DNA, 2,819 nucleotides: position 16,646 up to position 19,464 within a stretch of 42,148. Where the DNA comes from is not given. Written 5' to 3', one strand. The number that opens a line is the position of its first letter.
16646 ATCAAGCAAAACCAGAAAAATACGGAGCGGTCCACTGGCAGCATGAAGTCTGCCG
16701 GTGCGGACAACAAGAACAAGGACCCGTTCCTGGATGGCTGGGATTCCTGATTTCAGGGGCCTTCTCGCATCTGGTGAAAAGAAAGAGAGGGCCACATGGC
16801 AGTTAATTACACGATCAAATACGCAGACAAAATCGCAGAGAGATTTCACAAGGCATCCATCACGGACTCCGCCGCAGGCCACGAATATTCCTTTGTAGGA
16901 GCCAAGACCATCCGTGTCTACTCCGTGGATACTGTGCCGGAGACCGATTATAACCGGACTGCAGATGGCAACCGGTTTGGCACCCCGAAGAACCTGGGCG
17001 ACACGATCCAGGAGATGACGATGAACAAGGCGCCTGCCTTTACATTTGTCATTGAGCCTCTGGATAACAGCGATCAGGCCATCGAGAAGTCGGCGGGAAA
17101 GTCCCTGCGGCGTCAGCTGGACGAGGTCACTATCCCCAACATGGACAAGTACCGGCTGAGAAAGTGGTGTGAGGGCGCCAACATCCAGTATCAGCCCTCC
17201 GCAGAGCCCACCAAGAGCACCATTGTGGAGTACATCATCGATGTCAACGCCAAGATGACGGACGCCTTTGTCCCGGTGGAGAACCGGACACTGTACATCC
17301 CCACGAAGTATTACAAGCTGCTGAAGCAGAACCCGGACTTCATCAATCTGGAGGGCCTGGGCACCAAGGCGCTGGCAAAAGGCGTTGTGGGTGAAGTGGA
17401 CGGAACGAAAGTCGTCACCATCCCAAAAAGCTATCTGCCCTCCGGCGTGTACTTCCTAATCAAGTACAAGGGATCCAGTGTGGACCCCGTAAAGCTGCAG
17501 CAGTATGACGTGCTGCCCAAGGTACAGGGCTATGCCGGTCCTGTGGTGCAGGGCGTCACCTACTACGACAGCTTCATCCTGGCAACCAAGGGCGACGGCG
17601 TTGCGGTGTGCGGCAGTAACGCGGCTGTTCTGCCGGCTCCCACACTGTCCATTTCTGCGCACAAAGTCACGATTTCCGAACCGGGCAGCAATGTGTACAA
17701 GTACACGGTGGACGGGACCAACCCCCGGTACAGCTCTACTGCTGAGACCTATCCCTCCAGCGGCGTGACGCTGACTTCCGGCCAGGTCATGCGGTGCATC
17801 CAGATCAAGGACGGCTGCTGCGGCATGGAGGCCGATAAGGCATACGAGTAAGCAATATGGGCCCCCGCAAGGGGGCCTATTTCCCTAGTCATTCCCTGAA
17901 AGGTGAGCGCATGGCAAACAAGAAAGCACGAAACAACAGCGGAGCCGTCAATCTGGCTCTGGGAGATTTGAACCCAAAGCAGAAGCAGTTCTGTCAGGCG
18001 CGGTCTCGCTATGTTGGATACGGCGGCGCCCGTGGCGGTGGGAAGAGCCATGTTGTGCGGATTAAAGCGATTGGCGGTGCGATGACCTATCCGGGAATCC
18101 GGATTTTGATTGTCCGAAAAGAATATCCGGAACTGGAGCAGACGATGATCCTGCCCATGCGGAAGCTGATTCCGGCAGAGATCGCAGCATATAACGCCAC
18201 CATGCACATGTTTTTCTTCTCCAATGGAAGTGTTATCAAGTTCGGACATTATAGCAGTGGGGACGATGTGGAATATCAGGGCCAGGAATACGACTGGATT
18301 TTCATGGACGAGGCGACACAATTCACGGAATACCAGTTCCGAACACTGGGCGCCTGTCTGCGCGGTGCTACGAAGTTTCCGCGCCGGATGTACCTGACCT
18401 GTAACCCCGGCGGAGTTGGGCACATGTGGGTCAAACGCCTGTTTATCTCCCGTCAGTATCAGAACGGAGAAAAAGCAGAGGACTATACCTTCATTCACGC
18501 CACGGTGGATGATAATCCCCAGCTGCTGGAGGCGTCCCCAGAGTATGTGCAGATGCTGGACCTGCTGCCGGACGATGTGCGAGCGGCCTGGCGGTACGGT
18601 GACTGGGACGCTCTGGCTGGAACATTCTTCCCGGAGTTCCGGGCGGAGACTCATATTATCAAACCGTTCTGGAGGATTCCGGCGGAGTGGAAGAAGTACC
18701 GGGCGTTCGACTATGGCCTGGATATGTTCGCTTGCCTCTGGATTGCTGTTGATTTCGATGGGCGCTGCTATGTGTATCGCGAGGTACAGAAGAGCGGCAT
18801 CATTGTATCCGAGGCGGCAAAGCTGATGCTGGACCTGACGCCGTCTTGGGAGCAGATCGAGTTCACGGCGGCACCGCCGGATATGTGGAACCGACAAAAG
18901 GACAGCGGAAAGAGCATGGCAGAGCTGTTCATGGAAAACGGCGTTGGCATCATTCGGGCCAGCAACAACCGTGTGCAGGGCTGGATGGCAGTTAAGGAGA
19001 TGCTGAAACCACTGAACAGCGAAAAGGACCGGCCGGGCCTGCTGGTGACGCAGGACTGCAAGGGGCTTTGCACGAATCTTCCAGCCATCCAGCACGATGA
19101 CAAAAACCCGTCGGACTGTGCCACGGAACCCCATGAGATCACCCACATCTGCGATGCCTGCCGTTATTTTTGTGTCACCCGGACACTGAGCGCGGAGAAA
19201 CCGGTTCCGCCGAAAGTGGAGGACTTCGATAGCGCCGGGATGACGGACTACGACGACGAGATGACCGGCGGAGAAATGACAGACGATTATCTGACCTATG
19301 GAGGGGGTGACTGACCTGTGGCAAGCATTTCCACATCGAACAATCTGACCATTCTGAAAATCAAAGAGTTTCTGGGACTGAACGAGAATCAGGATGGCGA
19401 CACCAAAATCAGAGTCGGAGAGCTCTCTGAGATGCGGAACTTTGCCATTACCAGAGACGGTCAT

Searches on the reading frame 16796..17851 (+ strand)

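Call 13: search_protein_families(library=phrogs, proteins=[window:16796-17851:+], max_evalue=0.01)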
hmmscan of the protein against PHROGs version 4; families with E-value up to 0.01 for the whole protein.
window:16796-17851:+ (351 aa): 3 families
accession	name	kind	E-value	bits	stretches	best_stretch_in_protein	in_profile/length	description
phrog_422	-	head and packaging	5.1e-39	135.5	1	1-273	3-292/297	major head protein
phrog_267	-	head and packaging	8.2e-14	52.5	1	8-210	44-257/410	major head protein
phrog_283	-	head and packaging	0.0035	17.7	1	74-208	78-213/385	major head protein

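Call 14: search_protein_families(library=pfam, proteins=[window:16796-17851:+], max_evalue=0.01)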
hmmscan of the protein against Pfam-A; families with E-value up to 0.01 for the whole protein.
window:16796-17851:+ (351 aa): 3 families
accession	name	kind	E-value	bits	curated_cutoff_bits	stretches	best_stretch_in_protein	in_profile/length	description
PF13290.12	CHB_HEX_C_1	-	0.00062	20.1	22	1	288-340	9-59/67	Chitobiase/beta-hexosaminidase C-terminal domain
PF13287.12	Fn3_assoc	-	0.0087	16.6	23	0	294-340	4-48/59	Fn3 associated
PF21703.3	Gp10A-like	-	0.0093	16.1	27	0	131-218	108-199/279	Major capsid protein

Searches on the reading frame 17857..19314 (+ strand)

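Call 13: search_protein_families(library=phrogs, proteins=[window:17857-19314:+], max_evalue=0.01)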
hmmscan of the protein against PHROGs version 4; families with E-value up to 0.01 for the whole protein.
window:17857-19314:+ (485 aa): 7 families
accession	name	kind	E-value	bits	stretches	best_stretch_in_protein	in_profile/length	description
phrog_979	-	head and packaging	1.3e-45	157.2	2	34-184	150-304/642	terminase large subunit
phrog_2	-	head and packaging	2.1e-41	143.5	1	38-451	266-601/807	terminase large subunit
phrog_3717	-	head and packaging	1.9e-18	67.9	1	37-295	10-267/277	terminase large subunit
phrog_9526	-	head and packaging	4.3e-15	56.9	1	38-186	11-167/280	terminase large subunit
phrog_10250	-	head and packaging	2.7e-07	31.5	1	246-443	14-216/228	terminase large subunit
phrog_5653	-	head and packaging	3.6e-06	27.8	1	248-445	1-183/199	terminase large subunit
phrog_8711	-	head and packaging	0.00079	20.5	1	38-92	13-67/89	terminase large subunit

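Call 14: search_protein_families(library=pfam, proteins=[window:17857-19314:+], max_evalue=0.01)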
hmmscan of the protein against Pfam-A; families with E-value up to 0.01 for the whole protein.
window:17857-19314:+ (485 aa): 2 families
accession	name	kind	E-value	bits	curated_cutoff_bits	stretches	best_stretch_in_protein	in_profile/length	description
PF04466.19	Terminase_3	-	4.2e-14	53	23.2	1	55-225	7-177/201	Phage terminase large subunit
PF03237.21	Terminase_6N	-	1.3e-10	41.7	22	1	56-261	3-211/215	Terminase large subunit, T4likevirus-type, N-terminal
